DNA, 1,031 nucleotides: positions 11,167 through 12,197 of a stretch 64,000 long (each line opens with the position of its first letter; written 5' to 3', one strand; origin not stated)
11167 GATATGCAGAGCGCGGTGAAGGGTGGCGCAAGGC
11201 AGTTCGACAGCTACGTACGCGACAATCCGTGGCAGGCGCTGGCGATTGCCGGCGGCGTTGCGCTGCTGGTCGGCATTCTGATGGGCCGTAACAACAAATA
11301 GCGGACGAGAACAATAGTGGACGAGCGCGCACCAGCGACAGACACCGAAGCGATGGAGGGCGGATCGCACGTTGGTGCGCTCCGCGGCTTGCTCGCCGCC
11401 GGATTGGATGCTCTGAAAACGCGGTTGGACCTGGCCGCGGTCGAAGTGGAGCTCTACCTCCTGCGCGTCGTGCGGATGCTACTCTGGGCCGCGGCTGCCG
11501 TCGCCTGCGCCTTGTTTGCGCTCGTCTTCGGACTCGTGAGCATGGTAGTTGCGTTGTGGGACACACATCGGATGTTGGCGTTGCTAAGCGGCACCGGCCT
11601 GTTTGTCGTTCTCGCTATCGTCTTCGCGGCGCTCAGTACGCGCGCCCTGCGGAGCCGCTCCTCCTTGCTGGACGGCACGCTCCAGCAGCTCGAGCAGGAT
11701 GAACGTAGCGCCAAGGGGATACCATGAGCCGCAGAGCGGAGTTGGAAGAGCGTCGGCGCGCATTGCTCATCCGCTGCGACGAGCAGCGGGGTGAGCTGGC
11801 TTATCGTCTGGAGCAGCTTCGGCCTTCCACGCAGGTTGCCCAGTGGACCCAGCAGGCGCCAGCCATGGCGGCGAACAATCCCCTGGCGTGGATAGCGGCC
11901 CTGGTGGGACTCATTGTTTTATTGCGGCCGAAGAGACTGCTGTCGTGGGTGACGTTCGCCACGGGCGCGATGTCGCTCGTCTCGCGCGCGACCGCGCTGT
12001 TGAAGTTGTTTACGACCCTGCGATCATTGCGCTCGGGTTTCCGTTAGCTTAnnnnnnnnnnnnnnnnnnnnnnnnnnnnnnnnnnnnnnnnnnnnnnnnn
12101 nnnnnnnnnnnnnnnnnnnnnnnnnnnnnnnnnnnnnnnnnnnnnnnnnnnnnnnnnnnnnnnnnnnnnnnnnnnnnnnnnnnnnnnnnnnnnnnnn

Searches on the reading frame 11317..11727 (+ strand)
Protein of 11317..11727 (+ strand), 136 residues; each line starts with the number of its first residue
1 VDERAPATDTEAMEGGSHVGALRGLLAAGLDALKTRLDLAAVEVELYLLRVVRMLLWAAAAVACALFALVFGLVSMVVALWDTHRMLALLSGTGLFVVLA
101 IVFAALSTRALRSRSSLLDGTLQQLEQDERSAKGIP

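Call 37: search_protein_families(library=pfam, proteins=[window:11317-11727:+], max_evalue=0.1)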
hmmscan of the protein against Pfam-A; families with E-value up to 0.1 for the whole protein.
window:11317-11727:+ (136 aa): 2 families
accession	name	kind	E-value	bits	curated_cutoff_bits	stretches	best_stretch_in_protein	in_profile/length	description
PF07332.16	Phage_holin_3_6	-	2.3e-11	44.2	28.4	1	23-129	5-112/116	Putative Actinobacterial Holin-X, holin superfamily III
PF01988.24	VIT1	-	0.07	13.4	28.1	1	59-123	135-197/214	VIT family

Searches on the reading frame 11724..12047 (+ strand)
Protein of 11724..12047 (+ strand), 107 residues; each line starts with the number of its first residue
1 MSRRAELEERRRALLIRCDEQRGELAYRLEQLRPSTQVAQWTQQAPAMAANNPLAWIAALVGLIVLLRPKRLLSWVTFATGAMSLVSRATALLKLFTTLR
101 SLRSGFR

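Call 37: search_protein_families(library=pfam, proteins=[window:11724-12047:+], max_evalue=0.1)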
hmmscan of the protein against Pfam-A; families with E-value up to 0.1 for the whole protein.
window:11724-12047:+ (107 aa): 4 families
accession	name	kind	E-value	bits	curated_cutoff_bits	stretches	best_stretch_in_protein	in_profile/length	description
PF13997.11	YqjK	-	3.8e-05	24.5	28.1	1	14-84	1-70/73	YqjK-like protein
PF19690.4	DUF6191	-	0.012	16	27.4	1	2-23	5-26/42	Family of unknown function (DUF6191)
PF03729.18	DUF308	-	0.014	16.1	25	1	55-105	3-53/73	Short repeat of unknown function (DUF308)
PF16015.10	Promethin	-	0.029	14.6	27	1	29-96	3-68/106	Promethin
